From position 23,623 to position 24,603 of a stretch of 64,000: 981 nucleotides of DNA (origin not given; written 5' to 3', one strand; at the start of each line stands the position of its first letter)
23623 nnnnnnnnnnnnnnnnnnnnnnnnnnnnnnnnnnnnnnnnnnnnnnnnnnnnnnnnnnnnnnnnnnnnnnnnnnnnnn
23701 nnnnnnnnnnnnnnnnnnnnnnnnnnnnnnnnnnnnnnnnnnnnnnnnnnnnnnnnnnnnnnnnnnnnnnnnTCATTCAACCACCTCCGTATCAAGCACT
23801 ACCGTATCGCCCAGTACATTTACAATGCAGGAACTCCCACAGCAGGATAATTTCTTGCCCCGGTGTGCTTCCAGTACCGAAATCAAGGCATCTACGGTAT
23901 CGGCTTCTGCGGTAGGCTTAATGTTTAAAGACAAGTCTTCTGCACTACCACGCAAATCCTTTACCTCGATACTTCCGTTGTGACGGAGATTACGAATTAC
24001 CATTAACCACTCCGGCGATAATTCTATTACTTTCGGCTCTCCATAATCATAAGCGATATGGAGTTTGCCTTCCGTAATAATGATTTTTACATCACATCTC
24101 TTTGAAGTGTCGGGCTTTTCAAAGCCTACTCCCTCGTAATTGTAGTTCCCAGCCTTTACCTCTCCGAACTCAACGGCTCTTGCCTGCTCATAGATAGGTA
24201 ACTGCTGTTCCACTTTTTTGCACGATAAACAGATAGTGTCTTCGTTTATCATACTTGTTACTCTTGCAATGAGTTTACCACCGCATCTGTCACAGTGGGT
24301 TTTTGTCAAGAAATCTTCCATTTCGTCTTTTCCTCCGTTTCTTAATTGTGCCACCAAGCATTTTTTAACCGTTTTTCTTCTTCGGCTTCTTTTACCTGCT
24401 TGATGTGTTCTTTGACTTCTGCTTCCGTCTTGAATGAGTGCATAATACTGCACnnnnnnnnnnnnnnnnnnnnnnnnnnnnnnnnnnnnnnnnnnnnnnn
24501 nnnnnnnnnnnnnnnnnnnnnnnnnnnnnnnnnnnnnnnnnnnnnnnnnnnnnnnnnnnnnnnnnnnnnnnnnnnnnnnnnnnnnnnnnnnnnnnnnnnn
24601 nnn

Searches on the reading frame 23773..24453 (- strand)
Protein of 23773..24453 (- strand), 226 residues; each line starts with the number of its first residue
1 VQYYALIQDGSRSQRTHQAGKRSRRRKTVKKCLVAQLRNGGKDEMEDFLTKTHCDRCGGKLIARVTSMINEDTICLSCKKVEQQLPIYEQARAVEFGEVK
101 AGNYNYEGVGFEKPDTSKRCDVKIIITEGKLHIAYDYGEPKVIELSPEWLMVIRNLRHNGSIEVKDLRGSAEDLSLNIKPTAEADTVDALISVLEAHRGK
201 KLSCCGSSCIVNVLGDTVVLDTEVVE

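Call 69: search_protein_families(library=pfam, proteins=[window:23773-24453:-], max_evalue=0.01)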
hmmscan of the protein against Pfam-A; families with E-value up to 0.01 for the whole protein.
window:23773-24453:- (226 aa): 0 families

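Call 81: search_protein_families(library=phrogs, proteins=[window:23773-24453:-], max_evalue=0.001)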
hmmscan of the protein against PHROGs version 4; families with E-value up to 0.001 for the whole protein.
window:23773-24453:- (226 aa): 1 family
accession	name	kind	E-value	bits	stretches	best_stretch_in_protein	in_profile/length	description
phrog_27033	-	unknown function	4.5e-18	66.9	1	43-109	139-206/208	-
